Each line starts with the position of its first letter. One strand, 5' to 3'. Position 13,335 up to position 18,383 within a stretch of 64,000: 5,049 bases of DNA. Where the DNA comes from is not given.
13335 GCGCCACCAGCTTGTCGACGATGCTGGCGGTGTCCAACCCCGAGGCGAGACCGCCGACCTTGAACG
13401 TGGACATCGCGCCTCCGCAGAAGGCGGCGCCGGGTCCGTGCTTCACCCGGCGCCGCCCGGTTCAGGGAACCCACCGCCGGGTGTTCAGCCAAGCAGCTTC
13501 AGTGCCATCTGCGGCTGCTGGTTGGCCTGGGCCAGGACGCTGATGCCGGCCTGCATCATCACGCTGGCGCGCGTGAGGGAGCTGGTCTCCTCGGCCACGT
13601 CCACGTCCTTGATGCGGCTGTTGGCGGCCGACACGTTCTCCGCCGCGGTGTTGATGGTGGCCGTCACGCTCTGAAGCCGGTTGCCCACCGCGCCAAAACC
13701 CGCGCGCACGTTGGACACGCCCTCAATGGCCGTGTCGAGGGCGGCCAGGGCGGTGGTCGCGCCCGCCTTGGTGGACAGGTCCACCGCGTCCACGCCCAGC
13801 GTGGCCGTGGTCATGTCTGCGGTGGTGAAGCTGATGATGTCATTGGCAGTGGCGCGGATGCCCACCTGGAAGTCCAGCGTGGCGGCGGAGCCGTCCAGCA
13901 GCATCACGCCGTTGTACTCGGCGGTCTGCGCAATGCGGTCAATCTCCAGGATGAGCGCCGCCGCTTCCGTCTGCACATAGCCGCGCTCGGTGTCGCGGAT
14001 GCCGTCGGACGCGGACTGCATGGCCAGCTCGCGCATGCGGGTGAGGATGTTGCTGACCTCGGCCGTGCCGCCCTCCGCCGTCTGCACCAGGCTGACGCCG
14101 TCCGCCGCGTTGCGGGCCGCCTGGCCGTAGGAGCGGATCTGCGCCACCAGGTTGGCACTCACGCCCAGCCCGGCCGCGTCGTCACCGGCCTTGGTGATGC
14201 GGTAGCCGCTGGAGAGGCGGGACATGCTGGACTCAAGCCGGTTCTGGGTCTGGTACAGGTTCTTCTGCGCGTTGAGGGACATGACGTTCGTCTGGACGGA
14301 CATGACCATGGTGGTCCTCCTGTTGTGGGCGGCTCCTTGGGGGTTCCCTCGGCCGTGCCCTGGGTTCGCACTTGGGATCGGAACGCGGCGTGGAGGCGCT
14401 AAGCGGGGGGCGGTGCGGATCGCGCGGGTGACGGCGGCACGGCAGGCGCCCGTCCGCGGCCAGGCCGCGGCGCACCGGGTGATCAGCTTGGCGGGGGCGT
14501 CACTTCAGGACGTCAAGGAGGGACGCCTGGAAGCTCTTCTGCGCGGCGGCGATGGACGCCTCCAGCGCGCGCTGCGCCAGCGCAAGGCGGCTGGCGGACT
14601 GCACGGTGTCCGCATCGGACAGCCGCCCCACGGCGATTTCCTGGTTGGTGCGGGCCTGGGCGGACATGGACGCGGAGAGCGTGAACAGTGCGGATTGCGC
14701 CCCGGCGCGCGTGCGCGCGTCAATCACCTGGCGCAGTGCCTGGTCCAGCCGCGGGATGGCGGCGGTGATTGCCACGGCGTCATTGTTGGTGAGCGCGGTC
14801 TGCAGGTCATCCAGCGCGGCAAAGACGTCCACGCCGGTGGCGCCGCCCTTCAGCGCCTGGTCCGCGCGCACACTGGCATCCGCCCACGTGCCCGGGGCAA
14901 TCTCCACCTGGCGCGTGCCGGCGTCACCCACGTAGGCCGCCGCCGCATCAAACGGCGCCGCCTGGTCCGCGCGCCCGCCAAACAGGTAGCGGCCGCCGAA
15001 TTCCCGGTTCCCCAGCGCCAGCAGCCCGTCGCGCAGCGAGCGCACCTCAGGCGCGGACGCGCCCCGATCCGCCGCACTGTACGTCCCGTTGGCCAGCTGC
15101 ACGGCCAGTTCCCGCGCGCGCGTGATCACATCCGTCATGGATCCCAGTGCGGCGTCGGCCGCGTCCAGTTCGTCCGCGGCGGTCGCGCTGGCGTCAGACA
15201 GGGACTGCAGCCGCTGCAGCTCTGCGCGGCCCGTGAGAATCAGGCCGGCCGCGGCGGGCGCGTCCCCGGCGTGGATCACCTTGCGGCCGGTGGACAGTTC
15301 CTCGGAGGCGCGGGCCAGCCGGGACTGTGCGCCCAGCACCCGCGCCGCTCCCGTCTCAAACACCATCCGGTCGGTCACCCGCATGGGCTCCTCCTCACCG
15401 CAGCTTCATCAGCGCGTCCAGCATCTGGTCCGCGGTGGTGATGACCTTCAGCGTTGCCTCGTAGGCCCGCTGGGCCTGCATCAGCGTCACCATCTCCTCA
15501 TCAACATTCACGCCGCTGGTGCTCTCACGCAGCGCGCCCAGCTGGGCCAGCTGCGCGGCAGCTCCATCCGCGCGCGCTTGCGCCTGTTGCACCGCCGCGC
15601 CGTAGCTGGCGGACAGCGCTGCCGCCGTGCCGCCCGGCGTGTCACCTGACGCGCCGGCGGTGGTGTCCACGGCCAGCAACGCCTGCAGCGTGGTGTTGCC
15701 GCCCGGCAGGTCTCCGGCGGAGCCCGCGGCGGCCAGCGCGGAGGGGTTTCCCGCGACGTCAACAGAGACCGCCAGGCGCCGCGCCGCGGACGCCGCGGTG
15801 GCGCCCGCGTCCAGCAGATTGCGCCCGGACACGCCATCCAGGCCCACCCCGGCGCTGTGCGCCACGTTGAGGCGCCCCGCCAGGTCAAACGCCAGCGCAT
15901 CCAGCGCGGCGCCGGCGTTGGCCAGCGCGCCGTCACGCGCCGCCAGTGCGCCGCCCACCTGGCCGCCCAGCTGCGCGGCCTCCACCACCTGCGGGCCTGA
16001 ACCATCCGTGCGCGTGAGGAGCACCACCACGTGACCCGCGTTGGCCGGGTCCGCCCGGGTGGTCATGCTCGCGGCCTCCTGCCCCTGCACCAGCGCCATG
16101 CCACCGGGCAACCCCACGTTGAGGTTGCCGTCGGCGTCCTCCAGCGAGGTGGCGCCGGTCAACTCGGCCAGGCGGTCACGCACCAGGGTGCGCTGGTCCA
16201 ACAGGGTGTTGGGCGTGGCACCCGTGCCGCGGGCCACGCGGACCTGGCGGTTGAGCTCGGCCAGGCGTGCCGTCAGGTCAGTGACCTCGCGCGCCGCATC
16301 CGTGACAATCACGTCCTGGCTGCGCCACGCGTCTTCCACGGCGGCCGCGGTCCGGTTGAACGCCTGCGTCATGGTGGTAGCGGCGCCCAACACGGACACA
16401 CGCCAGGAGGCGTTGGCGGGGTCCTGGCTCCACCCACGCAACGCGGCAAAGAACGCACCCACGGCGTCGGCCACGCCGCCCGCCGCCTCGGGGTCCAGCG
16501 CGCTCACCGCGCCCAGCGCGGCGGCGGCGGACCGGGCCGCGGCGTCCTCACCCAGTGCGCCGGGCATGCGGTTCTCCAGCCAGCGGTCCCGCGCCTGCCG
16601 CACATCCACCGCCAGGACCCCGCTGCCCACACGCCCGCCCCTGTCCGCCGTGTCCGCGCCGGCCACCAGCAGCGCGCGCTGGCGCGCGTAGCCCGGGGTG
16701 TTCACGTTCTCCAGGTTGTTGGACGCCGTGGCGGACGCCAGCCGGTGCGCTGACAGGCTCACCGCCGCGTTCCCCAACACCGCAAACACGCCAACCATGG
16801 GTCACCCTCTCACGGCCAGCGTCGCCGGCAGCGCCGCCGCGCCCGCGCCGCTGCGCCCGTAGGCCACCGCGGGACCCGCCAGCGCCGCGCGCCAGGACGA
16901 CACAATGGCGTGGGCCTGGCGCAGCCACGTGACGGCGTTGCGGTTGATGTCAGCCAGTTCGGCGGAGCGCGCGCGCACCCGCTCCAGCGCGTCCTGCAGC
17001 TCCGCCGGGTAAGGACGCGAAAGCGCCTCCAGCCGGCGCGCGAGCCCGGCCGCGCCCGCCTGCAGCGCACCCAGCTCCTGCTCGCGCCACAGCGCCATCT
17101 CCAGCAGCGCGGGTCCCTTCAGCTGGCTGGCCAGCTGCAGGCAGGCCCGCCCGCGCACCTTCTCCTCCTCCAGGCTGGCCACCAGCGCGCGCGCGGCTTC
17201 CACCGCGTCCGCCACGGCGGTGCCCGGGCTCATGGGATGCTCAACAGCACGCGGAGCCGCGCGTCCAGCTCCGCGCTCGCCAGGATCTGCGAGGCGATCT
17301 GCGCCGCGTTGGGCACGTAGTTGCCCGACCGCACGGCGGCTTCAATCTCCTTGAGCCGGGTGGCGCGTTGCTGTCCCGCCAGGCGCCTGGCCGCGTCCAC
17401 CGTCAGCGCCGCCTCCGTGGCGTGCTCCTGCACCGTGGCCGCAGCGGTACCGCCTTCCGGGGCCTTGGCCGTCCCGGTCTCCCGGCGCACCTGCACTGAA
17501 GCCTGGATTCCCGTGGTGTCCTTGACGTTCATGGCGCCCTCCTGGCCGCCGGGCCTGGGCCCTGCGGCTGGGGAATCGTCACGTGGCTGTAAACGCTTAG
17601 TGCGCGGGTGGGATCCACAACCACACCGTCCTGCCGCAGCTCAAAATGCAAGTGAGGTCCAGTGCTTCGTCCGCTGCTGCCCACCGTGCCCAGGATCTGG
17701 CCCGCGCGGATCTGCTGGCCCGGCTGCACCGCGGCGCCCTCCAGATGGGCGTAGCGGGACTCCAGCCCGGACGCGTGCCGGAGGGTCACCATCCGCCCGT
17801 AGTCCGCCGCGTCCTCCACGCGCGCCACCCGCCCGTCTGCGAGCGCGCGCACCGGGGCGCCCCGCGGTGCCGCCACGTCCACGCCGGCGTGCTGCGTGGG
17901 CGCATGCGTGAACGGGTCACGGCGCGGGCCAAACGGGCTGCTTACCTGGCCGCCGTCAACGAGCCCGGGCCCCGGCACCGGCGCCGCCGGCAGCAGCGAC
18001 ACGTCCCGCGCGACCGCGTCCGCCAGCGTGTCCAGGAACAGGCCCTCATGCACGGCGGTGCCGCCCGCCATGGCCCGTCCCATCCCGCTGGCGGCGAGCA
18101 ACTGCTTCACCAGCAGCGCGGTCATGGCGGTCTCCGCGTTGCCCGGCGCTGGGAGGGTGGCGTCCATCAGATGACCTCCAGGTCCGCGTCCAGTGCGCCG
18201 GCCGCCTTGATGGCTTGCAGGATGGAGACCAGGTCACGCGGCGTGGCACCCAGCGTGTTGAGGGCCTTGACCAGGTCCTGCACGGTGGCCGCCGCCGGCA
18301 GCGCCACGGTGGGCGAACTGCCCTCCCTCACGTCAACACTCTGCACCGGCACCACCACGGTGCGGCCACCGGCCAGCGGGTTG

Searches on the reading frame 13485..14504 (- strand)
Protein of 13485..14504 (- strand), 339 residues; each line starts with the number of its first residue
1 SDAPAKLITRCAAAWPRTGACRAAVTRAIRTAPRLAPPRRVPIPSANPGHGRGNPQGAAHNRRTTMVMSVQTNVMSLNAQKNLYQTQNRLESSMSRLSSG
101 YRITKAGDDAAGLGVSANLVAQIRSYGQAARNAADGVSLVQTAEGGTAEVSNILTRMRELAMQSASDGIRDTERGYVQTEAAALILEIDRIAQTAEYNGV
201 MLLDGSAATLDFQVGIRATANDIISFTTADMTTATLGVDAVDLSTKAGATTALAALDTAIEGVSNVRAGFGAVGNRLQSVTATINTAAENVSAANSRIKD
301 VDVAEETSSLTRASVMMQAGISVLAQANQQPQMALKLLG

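Call 27: search_protein_families(library=pfam, proteins=[window:13485-14504:-], max_evalue=0.0001)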
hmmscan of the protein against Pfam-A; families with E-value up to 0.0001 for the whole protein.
window:13485-14504:- (339 aa): 2 families
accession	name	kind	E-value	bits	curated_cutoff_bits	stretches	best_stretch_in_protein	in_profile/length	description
PF00669.25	Flagellin_N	-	5.3e-38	130.7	26.6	1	70-207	1-138/139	Bacterial flagellin N-terminal helical region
PF00700.27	Flagellin_C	-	5.5e-24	84.7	23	1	254-338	2-86/86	Bacterial flagellin C-terminal helical region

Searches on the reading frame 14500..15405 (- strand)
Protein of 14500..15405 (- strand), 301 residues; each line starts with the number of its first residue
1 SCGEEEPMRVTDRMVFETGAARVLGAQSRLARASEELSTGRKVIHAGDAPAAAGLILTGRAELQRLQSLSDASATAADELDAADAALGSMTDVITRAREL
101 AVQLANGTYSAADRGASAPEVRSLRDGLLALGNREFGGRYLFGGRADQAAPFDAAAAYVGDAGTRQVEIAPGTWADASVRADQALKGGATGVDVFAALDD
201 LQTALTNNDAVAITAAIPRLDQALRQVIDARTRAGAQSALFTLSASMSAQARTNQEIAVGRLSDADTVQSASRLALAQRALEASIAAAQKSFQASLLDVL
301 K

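Call 27: search_protein_families(library=pfam, proteins=[window:14500-15405:-], max_evalue=0.0001)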
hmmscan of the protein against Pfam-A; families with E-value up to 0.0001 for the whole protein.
window:14500-15405:- (301 aa): 1 family
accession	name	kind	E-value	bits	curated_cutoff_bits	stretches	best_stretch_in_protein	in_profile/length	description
PF00669.25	Flagellin_N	-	1e-19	71.4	26.6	1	26-144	17-136/139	Bacterial flagellin N-terminal helical region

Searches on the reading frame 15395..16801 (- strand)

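Call 27: search_protein_families(library=pfam, proteins=[window:15395-16801:-], max_evalue=0.0001)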
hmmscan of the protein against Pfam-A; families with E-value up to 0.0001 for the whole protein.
window:15395-16801:- (468 aa): 2 families
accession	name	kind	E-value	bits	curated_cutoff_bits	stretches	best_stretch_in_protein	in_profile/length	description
PF22638.1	FlgK_D1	-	5.3e-45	154.2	28.6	1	106-329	11-232/233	Flagellar hook-associated protein FlgK helical domain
PF06429.18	Flg_bbr_C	-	1.4e-17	63.4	23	1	427-467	6-46/46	Flagellar basal body rod FlgEFG protein C-terminal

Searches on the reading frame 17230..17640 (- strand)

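Call 27: search_protein_families(library=pfam, proteins=[window:17230-17640:-], max_evalue=0.0001)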
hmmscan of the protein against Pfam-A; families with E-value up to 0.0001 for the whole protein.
window:17230-17640:- (136 aa): 0 families

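Call 77: search_protein_families(library=pfam, proteins=[window:17230-17640:-], max_evalue=0.01)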
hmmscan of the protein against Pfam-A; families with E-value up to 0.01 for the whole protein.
window:17230-17640:- (136 aa): 1 family
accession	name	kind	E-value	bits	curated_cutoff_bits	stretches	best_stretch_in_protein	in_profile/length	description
PF04316.19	FlgM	-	0.00054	20.6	25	1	85-120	20-54/55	Anti-sigma-28 factor, FlgM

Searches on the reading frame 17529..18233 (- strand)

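Call 27: search_protein_families(library=pfam, proteins=[window:17529-18233:-], max_evalue=0.0001)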
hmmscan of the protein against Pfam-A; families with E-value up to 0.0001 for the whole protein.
window:17529-18233:- (234 aa): 1 family
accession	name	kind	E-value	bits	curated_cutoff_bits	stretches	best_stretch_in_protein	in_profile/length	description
PF01551.29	Peptidase_M23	-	2.6e-33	114.5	28.7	1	114-208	2-96/96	Peptidase family M23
